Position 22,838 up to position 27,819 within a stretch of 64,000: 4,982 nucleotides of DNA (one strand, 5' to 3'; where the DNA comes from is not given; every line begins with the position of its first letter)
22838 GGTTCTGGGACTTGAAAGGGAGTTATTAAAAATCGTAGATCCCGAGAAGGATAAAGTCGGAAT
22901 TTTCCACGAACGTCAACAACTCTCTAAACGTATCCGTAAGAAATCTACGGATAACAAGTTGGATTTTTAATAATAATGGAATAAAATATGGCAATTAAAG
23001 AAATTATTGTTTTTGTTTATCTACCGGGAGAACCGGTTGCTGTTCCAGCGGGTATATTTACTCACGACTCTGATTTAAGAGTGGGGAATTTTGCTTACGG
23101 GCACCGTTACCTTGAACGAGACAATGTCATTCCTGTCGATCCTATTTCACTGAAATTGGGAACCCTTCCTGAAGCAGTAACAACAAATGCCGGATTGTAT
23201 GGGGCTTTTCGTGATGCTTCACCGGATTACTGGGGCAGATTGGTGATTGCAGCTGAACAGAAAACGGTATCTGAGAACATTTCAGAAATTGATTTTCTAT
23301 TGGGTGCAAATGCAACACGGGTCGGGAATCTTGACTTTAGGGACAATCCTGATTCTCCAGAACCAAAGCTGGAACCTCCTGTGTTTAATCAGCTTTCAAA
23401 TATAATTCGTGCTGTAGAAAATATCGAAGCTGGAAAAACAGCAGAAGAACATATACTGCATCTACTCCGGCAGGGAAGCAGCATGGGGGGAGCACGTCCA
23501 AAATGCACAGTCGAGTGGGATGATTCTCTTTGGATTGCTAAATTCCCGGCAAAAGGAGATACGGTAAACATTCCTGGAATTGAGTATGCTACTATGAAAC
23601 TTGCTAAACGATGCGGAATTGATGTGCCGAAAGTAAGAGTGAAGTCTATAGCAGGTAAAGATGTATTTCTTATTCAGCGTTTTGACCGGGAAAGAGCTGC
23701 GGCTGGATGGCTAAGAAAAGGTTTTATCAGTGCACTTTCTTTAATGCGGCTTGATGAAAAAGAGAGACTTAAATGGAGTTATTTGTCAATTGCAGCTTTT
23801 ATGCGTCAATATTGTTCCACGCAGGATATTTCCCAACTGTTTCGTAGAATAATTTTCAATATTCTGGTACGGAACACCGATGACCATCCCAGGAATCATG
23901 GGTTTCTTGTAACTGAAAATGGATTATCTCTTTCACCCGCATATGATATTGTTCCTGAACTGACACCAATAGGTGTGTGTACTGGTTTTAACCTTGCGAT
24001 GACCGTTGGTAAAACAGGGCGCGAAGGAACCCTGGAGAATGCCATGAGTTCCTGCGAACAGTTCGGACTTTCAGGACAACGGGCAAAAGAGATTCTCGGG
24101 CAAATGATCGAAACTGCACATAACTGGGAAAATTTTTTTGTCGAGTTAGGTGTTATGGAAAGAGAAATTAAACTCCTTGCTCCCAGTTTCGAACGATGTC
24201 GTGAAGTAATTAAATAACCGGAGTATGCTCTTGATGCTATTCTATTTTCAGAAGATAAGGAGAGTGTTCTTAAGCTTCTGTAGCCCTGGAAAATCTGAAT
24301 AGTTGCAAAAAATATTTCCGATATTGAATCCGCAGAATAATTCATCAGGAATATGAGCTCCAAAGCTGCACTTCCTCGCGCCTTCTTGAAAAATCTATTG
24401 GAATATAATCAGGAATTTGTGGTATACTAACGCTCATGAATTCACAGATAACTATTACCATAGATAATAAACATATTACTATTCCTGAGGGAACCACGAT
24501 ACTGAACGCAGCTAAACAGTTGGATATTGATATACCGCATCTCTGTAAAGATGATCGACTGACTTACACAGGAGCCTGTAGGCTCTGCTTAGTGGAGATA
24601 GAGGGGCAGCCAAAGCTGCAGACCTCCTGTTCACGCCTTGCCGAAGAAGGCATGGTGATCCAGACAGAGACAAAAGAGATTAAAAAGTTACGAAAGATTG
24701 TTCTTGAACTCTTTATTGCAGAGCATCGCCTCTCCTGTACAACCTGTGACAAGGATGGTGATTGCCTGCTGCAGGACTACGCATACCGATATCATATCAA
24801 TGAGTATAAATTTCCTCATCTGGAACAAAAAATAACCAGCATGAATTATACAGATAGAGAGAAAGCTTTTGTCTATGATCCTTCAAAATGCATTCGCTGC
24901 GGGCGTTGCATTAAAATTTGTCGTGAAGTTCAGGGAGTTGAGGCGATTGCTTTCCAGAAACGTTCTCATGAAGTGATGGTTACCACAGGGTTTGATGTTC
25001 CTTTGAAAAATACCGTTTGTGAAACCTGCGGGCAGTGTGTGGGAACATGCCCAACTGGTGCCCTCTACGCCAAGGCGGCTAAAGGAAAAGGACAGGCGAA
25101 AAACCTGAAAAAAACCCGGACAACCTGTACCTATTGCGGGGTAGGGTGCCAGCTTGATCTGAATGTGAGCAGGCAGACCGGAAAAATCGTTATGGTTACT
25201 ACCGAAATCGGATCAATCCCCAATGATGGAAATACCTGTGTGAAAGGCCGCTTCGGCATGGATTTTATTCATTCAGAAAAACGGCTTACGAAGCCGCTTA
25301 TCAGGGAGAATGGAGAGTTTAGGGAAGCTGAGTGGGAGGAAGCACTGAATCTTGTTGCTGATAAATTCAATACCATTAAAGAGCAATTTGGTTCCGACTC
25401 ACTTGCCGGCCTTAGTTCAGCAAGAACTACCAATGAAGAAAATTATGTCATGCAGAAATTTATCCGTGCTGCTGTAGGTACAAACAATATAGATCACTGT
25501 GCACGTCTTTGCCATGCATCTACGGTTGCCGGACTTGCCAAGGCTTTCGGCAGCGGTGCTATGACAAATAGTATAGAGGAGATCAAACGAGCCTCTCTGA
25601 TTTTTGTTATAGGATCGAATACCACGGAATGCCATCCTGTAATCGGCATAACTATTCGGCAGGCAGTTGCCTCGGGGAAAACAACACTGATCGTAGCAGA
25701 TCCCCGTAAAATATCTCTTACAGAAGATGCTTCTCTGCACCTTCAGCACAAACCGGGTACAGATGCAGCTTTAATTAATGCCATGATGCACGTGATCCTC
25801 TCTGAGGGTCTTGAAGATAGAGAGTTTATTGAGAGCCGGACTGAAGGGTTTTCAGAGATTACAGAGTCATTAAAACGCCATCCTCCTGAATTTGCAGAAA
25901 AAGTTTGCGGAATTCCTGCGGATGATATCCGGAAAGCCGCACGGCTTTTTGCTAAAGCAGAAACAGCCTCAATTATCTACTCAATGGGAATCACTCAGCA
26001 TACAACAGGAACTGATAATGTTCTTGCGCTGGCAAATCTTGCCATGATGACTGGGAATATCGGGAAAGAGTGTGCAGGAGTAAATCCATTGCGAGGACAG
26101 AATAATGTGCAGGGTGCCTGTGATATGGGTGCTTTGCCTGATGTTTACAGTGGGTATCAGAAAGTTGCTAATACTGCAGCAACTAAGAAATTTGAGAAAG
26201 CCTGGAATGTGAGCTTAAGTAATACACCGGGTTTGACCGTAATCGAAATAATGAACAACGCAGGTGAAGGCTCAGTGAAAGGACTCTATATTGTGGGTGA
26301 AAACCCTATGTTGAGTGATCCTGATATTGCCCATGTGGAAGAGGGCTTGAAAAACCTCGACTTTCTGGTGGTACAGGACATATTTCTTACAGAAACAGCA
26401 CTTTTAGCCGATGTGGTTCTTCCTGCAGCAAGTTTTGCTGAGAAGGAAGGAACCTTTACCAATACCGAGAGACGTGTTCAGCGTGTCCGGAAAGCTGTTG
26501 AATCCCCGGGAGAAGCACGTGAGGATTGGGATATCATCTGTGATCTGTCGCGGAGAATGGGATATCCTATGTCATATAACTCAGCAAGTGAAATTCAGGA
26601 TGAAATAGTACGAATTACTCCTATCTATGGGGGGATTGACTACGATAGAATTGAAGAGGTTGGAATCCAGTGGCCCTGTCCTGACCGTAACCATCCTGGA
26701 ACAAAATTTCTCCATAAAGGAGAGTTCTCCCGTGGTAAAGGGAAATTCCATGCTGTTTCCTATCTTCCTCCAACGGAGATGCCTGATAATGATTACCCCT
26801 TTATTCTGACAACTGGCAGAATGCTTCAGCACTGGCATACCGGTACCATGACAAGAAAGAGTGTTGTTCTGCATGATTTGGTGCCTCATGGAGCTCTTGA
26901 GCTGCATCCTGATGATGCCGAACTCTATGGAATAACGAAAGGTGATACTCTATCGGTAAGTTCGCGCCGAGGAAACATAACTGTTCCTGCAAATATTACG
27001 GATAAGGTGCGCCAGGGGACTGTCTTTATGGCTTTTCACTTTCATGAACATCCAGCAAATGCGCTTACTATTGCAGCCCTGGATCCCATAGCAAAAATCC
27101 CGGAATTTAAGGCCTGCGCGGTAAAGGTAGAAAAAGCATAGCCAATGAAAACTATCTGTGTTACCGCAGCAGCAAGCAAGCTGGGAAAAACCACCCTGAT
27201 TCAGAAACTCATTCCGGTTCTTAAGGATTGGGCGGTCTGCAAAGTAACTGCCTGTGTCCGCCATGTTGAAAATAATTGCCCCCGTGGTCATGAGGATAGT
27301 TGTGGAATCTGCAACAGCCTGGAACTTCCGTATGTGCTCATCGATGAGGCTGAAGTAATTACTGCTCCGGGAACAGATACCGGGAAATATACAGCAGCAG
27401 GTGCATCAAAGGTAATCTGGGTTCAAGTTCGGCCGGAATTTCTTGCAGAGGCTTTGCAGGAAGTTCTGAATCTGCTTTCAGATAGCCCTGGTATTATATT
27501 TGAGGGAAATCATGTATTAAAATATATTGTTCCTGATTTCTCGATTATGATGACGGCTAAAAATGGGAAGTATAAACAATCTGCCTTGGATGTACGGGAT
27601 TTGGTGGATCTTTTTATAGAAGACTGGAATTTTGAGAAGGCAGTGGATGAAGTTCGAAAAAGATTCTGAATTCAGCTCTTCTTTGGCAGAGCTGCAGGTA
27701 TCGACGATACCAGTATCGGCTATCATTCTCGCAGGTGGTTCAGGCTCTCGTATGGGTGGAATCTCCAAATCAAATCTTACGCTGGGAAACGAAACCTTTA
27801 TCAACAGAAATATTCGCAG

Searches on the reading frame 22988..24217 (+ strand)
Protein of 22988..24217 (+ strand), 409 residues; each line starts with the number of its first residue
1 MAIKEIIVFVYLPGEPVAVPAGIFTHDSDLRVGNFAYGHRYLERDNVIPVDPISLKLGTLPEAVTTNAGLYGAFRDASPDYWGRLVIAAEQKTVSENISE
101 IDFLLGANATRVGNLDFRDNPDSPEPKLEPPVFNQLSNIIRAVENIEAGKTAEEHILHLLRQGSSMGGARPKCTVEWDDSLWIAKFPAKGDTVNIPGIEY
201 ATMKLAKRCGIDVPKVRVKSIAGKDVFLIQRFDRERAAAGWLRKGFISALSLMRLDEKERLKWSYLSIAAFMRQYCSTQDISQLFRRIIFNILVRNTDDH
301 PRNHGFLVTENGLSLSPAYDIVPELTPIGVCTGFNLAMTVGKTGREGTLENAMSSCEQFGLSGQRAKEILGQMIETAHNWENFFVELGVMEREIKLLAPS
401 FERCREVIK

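Call 31: search_protein_families(library=pfam, proteins=[window:22988-24217:+], max_evalue=0.00001)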
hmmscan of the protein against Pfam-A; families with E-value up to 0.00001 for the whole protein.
window:22988-24217:+ (409 aa): 1 family
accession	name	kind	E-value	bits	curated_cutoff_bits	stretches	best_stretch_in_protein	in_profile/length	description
PF07804.18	HipA_C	-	2.2e-51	175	30.5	1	164-379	1-211/213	HipA-like C-terminal domain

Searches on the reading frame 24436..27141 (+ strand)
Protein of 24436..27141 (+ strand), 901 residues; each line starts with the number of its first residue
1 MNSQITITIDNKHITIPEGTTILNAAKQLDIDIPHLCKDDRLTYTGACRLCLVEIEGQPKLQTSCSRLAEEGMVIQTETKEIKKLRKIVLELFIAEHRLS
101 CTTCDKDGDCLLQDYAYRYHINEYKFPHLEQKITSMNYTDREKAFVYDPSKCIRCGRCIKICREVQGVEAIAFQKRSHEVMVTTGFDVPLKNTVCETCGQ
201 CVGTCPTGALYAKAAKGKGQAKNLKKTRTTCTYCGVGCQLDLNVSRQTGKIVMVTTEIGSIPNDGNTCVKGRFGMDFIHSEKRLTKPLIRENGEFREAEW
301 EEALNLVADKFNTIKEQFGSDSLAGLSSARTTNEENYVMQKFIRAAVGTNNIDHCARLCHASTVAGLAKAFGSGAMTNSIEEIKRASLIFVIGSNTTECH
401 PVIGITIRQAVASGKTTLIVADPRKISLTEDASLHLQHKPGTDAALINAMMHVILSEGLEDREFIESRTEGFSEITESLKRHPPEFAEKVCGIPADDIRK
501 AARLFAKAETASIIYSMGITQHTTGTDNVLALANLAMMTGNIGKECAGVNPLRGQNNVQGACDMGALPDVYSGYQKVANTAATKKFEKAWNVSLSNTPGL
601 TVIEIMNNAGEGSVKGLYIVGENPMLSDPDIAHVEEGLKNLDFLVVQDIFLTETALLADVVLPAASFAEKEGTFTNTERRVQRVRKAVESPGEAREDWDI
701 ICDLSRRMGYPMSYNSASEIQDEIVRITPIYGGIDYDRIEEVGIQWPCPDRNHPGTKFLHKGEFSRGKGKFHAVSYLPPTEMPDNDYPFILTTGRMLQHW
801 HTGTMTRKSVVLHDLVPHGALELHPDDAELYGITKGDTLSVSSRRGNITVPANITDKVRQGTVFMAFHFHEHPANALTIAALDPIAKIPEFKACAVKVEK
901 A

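Call 31: search_protein_families(library=pfam, proteins=[window:24436-27141:+], max_evalue=0.00001)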
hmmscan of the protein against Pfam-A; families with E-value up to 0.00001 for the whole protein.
window:24436-27141:+ (901 aa): 9 families
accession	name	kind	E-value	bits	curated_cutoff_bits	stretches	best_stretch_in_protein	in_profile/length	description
PF00384.28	Molybdopterin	-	6.3e-94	315.3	24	1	283-706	1-352/353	Molybdopterin oxidoreductase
PF01568.27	Molydop_binding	-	1.4e-32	112.4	26.8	1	789-895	1-110/110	Molydopterin dinucleotide binding domain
PF13510.11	Fer2_4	-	6.4e-22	77.9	22.8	1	3-79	2-81/82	2Fe-2S iron-sulfur cluster binding domain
PF10588.14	NADH-G_4Fe-4S_3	-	2.6e-14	52.9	27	1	86-123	1-38/40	NADH-ubiquinone oxidoreductase-G iron-sulfur binding region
PF04879.21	Molybdop_Fe4S4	-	1.3e-13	51.1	22.7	1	225-280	2-55/55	Molybdopterin oxidoreductase Fe4S4 domain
PF00037.32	Fer4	-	9.5e-08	32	21.1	0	146-162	2-18/24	4Fe-4S binding domain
PF22117.2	Fer4_Nqo3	-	2.2e-06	28.2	27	1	150-210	9-66/67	NADH-quinone oxidoreductase subunit 3, ferredoxin-like domain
PF13237.11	Fer4_10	-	3.6e-06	27.2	25.5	0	146-165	3-24/53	4Fe-4S dicluster domain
PF12838.12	Fer4_7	-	6.7e-06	26.9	27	0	195-239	2-45/52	4Fe-4S dicluster domain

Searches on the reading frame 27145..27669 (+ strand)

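Call 32: search_protein_families(library=pfam, proteins=[window:27145-27669:+], max_evalue=0.00001)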
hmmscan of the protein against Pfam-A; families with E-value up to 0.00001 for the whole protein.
window:27145-27669:+ (174 aa): 1 family
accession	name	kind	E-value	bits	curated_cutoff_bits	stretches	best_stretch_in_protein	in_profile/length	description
PF03205.20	MobB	-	1.8e-06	28.3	26.6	0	8-34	5-30/133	Molybdopterin guanine dinucleotide synthesis protein B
